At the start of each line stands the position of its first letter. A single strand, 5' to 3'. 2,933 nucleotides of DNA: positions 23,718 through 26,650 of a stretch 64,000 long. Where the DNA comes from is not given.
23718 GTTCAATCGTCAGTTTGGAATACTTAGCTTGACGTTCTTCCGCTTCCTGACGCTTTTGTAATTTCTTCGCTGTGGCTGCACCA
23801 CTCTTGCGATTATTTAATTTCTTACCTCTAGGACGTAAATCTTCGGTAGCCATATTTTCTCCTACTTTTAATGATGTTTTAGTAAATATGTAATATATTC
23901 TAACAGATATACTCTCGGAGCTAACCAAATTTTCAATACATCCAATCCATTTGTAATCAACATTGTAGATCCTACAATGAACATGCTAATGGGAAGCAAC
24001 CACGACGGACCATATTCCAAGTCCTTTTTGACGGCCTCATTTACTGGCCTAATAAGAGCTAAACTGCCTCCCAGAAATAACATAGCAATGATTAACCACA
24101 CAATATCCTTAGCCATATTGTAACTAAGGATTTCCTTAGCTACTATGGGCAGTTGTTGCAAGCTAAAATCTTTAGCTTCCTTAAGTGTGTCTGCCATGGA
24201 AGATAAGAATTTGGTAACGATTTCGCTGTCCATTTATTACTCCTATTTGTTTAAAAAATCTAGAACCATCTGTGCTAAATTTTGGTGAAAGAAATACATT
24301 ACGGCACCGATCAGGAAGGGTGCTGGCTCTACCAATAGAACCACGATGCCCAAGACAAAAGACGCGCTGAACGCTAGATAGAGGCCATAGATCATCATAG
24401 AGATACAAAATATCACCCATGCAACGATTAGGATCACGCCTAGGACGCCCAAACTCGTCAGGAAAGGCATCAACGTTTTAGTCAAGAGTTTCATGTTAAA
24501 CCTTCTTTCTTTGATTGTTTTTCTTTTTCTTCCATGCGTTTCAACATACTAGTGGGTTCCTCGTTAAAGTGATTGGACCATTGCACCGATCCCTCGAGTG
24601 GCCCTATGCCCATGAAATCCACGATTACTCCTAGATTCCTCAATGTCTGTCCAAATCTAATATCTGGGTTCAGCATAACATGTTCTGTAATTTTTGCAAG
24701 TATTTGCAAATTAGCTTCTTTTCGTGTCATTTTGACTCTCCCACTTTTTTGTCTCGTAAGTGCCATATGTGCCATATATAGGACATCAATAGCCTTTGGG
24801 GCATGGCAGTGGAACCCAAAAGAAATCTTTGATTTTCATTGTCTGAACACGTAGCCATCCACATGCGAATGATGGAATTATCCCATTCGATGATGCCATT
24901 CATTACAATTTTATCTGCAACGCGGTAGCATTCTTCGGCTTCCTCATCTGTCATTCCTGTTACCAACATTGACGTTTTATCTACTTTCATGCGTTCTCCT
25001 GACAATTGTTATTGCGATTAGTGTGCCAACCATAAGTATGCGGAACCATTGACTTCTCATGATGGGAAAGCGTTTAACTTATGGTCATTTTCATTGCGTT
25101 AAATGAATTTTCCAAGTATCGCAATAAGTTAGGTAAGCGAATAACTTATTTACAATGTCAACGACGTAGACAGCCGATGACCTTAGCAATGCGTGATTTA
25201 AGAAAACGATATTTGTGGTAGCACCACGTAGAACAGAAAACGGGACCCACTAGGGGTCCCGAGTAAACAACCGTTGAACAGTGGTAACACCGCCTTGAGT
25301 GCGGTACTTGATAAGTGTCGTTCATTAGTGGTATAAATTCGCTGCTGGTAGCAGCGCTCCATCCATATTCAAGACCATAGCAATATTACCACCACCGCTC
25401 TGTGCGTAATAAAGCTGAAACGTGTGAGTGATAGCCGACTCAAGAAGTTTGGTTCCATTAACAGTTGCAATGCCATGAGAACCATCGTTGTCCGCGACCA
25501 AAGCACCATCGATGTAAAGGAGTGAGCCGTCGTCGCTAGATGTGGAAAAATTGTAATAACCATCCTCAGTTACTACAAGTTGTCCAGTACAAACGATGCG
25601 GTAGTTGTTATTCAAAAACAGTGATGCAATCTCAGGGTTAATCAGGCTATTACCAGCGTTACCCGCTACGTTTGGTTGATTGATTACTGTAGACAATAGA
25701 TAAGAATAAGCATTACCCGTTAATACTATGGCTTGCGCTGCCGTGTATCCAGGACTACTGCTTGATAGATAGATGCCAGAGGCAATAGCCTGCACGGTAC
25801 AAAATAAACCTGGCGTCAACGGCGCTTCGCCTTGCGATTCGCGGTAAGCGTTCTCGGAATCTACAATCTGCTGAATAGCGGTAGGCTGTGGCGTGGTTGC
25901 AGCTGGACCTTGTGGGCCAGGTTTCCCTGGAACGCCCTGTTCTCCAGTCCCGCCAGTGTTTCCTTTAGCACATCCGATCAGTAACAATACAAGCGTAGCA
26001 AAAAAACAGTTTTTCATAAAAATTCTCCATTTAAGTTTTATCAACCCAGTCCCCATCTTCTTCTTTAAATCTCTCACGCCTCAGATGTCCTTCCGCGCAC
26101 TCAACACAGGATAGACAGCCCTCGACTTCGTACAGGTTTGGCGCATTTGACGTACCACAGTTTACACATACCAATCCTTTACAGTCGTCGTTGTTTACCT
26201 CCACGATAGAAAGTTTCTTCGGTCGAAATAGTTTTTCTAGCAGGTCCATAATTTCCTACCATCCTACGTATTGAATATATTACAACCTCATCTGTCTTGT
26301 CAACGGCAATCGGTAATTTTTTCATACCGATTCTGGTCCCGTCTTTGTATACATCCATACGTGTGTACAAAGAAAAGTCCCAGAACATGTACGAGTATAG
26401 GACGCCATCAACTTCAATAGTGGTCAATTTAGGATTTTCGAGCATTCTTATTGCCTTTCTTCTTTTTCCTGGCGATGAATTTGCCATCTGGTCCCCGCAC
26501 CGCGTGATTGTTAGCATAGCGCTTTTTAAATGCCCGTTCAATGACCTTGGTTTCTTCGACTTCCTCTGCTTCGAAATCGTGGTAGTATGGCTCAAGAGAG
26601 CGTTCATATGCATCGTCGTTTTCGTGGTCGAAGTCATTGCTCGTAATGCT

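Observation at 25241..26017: Stand-alone lipoprotein gene with collagen-like repeat and PA14 domain, bracketed by its own RBS and terminator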

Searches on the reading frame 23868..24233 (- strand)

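Call 56: search_protein_families(library=pfam, proteins=[window:23868-24233:-], max_evalue=0.01)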
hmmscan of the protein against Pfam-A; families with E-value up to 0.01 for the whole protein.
window:23868-24233:- (121 aa): 0 families

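Call 84: search_protein_families(library=phrogs, proteins=[window:23868-24233:-], max_evalue=0.01)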
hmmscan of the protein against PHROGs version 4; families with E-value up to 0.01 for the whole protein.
window:23868-24233:- (121 aa): 1 family
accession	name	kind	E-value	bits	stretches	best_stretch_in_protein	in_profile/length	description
phrog_3054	-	unknown function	1e-15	59.6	1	4-119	7-137/137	-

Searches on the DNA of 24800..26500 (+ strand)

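Call 4: search_dna_similar(query=window:25100-26200:+, collection=phages, mode=near, max_rows=30)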
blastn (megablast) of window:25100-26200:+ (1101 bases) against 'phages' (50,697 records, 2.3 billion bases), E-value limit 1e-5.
No match.

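Call 94: search_rna_families(source=window, start=24800, end=26500, threshold=evalue, max_evalue=1)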
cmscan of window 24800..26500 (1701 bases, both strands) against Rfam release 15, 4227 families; matches with E-value up to 1: 0.
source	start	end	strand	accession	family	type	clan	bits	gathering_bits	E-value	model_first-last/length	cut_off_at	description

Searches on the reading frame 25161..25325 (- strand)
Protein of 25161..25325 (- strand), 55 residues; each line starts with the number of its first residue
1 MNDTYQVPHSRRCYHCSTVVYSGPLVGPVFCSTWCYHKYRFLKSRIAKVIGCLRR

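Call 88: search_protein_families(library=pfam, proteins=[window:25161-25325:-], max_evalue=5)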
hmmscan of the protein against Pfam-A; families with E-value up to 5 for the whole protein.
seq(55 aa): 0 families
